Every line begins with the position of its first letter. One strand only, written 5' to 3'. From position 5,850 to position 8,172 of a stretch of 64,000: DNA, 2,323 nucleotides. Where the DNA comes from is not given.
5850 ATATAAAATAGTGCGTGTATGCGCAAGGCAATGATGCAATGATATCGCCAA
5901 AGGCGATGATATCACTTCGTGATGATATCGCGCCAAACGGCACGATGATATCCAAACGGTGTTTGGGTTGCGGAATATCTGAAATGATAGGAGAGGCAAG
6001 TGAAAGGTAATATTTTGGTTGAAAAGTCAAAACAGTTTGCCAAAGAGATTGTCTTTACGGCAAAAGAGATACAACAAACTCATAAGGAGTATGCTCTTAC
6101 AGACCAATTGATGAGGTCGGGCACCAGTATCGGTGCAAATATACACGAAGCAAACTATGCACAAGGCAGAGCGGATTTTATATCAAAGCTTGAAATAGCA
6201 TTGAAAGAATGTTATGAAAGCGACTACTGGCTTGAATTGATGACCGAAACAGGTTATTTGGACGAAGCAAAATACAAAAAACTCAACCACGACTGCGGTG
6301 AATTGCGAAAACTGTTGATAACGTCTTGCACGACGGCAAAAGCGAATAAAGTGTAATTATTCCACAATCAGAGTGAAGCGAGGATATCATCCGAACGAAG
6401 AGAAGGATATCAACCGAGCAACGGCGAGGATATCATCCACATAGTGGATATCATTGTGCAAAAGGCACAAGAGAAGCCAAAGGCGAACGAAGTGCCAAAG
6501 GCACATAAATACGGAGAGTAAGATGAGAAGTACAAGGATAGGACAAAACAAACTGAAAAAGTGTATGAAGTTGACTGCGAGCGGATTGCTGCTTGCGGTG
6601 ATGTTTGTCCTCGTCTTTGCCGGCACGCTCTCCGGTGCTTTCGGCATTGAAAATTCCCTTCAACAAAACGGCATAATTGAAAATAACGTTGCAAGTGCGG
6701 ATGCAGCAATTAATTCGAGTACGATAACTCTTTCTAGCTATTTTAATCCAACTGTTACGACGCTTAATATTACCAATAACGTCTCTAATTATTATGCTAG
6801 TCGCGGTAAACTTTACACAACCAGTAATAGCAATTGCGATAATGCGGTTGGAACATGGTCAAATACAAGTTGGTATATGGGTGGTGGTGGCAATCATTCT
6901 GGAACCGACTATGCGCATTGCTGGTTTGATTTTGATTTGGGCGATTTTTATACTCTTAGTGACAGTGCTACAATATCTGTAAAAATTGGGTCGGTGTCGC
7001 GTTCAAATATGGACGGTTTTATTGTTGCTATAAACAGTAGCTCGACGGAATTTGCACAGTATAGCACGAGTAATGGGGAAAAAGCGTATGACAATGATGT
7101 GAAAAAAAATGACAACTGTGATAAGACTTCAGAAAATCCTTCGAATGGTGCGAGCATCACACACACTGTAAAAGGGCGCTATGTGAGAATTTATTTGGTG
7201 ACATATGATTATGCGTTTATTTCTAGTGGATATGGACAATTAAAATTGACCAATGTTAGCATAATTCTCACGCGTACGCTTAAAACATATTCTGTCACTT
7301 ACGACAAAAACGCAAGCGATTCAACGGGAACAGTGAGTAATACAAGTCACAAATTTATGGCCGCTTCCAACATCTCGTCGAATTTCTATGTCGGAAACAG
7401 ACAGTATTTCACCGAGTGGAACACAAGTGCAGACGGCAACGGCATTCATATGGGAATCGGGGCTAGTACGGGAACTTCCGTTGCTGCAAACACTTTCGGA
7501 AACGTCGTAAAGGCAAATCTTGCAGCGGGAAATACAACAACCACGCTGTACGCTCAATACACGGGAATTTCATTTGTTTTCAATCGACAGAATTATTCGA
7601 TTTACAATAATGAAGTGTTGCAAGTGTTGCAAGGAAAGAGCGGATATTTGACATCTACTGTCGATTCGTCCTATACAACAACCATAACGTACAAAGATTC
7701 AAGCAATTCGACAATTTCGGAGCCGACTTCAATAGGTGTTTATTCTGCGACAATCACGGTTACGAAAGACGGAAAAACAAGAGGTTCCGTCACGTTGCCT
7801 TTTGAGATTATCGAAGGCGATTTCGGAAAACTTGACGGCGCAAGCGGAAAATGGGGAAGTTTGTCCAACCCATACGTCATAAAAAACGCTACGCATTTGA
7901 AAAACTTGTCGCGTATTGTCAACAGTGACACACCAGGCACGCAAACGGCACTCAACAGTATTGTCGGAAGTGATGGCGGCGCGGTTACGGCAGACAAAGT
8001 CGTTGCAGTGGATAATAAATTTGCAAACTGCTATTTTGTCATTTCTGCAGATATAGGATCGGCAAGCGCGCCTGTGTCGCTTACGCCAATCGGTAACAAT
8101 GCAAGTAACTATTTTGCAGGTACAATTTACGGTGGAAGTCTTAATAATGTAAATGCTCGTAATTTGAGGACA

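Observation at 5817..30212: Candidate undescribed surface-fibre/adhesin locus: an anchorless ~6,950-aa protein, three coupled TasA-like proteins and a duplicated promoter module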

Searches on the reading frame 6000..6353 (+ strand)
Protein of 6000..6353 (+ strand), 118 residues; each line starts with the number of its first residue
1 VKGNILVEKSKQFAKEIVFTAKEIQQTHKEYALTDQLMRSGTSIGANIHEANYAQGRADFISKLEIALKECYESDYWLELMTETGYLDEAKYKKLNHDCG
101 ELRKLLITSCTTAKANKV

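Call 8: search_protein_families(library=pfam, proteins=[window:6000-6353:+], max_evalue=1)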
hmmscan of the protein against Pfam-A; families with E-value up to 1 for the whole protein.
window:6000-6353:+ (118 aa): 1 family
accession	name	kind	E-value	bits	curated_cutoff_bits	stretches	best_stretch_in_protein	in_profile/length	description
PF05635.17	23S_rRNA_IVP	-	2.9e-29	101.9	33.8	1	5-107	4-105/106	23S rRNA-intervening sequence protein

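Call 10: search_protein_families(library=ncbifam, proteins=[window:6000-6353:+], max_evalue=1)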
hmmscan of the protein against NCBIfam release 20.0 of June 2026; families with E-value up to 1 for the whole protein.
window:6000-6353:+ (118 aa): 4 families
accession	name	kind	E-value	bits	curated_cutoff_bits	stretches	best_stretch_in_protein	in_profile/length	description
TIGR02436.1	TIGR02436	subfamily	9.1e-32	109.5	24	1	7-113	2-108/109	four helix bundle protein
NF008912.0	PRK12275.1-6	subfamily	1.5e-10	41.1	124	1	22-113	20-111/117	hypothetical protein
NF008911.0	PRK12275.1-2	subfamily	5.1e-09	36.7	137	1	14-110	17-112/118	hypothetical protein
NF033474.1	DivGenRetAVD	equivalog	0.00065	20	80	1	6-98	3-91/104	diversity-generating retroelement protein Avd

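Call 98: find_encoding_contigs(protein=window:6000-6353:+, flank=3000, max_places=8)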
Protein seq(118 aa) (118 aa): 23 contigs read that carry it; 8 places shown.
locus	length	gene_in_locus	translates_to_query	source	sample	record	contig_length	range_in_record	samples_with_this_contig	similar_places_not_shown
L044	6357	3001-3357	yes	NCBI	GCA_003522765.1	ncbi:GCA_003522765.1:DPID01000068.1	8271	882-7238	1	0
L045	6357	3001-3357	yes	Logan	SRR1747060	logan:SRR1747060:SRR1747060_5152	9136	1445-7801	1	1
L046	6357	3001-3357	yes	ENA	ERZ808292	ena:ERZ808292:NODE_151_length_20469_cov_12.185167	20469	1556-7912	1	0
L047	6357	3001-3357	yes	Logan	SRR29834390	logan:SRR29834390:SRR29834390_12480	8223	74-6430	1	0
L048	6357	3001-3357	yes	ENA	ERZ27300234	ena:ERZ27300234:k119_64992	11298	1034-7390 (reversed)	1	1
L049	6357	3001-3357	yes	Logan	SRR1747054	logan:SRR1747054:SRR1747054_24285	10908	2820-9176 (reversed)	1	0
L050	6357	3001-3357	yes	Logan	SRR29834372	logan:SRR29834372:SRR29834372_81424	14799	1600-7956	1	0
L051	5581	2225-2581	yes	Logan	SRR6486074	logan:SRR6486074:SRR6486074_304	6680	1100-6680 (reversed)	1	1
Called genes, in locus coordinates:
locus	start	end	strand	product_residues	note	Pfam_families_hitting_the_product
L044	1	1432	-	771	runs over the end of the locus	PF00403:HMA, PF00122:E1-E2_ATPase, PF00702:Hydrolase, PF08282:Hydrolase_3 (faint)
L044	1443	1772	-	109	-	PF02583:Trns_repr_metal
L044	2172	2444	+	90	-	PF04221:RelB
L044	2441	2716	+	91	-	PF15738:YafQ_toxin, PF05016:ParE_toxin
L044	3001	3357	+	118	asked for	PF05635:23S_rRNA_IVP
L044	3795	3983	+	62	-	-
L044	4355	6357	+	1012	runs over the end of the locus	?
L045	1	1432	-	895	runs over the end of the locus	PF00403:HMA, PF00122:E1-E2_ATPase, PF00702:Hydrolase, PF00403:HMA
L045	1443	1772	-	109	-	PF02583:Trns_repr_metal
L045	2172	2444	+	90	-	PF04221:RelB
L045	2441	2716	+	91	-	PF15738:YafQ_toxin, PF05016:ParE_toxin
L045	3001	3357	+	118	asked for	PF05635:23S_rRNA_IVP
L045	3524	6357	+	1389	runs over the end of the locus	?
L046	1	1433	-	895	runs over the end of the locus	PF00403:HMA, PF00122:E1-E2_ATPase, PF00702:Hydrolase, PF00403:HMA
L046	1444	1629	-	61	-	PF02583:Trns_repr_metal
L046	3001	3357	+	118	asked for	PF05635:23S_rRNA_IVP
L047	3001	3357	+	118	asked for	PF05635:23S_rRNA_IVP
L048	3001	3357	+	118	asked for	PF05635:23S_rRNA_IVP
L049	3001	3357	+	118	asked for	PF05635:23S_rRNA_IVP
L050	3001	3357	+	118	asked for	PF05635:23S_rRNA_IVP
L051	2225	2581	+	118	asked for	PF05635:23S_rRNA_IVP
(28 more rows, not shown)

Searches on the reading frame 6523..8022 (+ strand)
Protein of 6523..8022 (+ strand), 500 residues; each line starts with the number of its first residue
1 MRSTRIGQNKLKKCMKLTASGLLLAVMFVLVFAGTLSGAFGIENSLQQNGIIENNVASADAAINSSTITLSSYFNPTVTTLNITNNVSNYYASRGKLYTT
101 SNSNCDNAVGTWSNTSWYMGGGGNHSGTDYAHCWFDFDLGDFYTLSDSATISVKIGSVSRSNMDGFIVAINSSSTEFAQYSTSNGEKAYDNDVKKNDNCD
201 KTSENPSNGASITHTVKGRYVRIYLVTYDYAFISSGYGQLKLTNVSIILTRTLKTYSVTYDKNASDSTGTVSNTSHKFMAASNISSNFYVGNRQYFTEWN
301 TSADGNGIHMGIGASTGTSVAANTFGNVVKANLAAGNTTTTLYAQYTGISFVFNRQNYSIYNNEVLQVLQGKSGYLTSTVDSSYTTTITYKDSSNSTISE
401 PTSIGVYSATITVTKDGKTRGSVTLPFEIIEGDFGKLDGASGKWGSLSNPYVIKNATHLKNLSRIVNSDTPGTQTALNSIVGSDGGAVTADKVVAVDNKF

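Call 40: find_related_loci(query=window:6523-8022:+, collection=genome_contigs, flank=4000)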
Query window:6523-8022:+ (500 aa) in genome_contigs; peptide patterns used: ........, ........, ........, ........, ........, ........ (x = any residue, [..] = any of these).
255 stretches matched a pattern; 2 encode a relative of the query (tblastn E <= 1e-3); 2 distinct loci.
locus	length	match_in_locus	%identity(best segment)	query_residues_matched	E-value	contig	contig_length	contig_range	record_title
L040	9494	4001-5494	89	1-500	0e+0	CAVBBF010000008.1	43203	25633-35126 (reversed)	Phascolarctobacterium succinatutens isolate H07663-L1_cleanbin_000010 genome assembly, contig: Spades_H07663-L1_contig_4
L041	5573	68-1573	49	1-500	2e-127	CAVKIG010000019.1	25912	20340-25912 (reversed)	bacterium isolate H07686-L1_cleanbin_000016 genome assembly, contig: Spades_H07686-L1_contig_822, whole genome shotgun s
